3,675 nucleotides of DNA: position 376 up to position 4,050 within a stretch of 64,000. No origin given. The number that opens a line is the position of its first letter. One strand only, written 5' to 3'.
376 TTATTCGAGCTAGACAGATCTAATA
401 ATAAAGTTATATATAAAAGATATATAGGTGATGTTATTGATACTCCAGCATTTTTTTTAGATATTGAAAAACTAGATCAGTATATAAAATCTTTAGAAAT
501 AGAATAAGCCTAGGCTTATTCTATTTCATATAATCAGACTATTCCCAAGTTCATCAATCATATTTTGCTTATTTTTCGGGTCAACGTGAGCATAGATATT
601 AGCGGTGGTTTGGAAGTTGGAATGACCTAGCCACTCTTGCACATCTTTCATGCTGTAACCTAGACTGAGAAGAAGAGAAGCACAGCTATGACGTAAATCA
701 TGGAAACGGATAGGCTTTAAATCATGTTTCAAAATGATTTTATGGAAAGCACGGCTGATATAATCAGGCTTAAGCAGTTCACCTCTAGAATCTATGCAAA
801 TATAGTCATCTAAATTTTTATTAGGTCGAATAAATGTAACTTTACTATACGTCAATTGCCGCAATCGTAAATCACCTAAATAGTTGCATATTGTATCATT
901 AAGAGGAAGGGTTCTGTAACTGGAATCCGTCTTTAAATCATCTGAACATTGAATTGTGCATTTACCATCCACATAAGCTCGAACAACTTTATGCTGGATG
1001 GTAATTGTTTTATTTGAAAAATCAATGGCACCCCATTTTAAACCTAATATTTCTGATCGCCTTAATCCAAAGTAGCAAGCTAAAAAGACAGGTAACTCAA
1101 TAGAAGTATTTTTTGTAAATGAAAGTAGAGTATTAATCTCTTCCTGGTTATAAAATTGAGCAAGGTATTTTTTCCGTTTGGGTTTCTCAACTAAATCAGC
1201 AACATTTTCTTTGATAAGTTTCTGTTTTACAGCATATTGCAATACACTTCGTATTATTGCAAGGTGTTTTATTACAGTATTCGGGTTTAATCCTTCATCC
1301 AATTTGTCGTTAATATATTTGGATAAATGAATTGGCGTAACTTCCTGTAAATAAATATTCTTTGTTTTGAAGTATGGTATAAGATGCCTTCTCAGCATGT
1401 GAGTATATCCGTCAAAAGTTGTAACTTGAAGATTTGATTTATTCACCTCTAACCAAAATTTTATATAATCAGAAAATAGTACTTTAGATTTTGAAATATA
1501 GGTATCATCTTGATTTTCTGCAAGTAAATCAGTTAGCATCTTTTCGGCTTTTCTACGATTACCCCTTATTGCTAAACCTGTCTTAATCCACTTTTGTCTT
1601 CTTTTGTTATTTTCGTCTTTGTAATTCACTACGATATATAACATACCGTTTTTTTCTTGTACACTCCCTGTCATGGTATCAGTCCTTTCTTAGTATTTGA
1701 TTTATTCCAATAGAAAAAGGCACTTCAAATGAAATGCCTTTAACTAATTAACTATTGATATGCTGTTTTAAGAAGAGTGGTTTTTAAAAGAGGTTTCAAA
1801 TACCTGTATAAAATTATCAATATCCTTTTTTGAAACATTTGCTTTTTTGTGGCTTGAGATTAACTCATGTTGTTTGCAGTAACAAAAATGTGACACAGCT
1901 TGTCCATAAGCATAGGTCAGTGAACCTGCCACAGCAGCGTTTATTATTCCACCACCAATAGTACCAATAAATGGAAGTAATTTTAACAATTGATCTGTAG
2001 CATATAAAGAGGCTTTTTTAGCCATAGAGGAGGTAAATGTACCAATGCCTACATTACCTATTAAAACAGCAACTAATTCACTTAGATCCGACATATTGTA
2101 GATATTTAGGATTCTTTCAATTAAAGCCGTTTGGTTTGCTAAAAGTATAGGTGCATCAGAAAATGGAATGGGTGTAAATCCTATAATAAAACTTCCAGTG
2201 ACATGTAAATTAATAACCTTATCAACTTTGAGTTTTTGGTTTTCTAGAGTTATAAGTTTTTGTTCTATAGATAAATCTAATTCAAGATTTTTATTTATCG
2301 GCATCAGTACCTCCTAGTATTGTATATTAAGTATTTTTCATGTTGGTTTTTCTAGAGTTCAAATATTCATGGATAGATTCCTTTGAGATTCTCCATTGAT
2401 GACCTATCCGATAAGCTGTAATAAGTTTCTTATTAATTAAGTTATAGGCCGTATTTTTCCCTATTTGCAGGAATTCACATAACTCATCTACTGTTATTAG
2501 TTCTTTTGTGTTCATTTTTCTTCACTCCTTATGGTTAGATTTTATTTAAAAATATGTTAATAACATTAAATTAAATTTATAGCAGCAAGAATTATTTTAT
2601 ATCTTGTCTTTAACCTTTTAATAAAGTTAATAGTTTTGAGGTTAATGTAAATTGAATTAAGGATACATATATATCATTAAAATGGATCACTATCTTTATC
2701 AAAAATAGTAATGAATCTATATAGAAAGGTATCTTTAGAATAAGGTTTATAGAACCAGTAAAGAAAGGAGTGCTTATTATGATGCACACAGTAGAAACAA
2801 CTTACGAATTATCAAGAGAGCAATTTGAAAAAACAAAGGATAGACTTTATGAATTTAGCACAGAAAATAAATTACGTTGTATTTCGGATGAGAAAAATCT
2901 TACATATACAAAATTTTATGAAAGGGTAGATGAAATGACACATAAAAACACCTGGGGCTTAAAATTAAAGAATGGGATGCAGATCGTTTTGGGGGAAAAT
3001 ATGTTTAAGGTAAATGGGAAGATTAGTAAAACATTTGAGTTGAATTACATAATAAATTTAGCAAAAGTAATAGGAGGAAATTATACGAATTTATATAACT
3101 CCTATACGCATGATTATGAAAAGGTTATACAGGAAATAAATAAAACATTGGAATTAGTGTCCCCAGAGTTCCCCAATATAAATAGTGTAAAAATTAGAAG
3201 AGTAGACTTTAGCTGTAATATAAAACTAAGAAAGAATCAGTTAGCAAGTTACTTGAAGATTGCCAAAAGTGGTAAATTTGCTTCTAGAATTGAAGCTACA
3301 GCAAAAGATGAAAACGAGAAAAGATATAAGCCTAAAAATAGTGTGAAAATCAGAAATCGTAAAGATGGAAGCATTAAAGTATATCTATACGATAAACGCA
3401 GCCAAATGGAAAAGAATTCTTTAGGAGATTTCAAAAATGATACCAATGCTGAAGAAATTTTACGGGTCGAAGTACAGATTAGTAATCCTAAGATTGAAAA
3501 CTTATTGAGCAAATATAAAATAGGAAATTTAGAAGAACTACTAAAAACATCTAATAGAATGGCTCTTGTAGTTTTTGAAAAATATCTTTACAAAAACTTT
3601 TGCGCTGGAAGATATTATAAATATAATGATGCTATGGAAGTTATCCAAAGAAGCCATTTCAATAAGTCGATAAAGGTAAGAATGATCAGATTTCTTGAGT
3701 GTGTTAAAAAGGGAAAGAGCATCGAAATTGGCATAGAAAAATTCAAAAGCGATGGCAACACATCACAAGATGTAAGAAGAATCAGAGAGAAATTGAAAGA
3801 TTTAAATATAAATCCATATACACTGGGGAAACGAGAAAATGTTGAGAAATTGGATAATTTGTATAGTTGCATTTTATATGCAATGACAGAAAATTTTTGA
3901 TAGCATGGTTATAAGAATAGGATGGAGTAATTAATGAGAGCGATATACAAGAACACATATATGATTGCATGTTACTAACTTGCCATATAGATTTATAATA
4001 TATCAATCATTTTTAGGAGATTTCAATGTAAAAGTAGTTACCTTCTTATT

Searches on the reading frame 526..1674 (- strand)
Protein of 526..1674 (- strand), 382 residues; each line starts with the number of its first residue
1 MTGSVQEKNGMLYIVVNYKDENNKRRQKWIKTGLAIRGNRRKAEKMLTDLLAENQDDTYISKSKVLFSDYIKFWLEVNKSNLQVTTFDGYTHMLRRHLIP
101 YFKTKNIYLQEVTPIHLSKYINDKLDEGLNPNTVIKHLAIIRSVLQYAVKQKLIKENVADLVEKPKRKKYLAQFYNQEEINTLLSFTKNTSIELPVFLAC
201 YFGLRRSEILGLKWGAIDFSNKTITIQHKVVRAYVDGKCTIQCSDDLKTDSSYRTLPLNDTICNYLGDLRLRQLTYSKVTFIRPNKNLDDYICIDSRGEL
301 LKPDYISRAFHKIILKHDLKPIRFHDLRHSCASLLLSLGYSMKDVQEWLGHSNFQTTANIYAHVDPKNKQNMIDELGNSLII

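Call 97: search_solved_structures(query=window:526-1674:-, max_evalue=0.001)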
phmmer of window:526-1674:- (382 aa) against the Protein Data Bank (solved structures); distinct sequences matched with E-value up to 0.001: 12.
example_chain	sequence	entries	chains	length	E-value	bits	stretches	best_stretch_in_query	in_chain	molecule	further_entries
3nkh_A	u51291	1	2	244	5e-15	58.7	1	200-376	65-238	Integrase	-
2kd1_A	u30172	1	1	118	5.5e-12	48.6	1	62-170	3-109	DNA integration/recombination/invertion protein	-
6emy_A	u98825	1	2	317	1.2e-08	37.7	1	198-365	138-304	Int protein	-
6en0_A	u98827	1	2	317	1.6e-08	37.2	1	198-365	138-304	Int protein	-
1a0p_A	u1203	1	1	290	4.1e-08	35.9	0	307-367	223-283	SITE-SPECIFIC RECOMBINASE XERD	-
6emz_A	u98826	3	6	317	4.2e-08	35.9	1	198-365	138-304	Int protein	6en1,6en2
4a8e_A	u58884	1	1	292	5.1e-08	35.6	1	297-371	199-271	PROBABLE TYROSINE RECOMBINASE XERC-LIKE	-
5hxy_A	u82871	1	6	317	2.4e-07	33.4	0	289-367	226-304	Tyrosine recombinase XerA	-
2a3v_A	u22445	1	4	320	1.8e-06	30.5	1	320-373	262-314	site-specific recombinase IntI4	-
2kkp_A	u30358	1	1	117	2.1e-06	30.3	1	60-166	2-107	Phage integrase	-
9i5v_14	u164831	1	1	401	3.1e-06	29.7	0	125-221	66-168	Ribosome-associated translation inhibitor RaiA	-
5c6k_A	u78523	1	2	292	0.00013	24.4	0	295-373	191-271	Integrase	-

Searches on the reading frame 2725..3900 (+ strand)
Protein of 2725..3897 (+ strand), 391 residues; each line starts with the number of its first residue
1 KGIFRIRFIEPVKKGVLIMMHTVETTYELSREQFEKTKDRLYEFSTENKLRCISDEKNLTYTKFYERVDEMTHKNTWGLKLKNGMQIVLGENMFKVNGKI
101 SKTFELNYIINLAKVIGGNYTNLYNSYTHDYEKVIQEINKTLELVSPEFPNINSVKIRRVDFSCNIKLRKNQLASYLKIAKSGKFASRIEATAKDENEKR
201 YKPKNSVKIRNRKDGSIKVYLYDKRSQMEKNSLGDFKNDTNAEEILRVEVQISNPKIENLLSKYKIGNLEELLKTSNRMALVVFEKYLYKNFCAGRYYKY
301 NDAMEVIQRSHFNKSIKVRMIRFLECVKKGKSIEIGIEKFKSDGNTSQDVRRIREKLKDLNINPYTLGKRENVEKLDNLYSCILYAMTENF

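Call 54: search_protein_families(library=pfam, proteins=[window:2725-3897:+], max_evalue=0.001)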
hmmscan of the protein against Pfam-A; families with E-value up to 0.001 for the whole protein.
window:2725-3897:+ (391 aa): 0 families

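Call 98: search_solved_structures(query=window:2770-3900:+, max_evalue=0.001)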
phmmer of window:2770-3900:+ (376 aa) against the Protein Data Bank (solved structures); distinct sequences matched with E-value up to 0.001: 0.
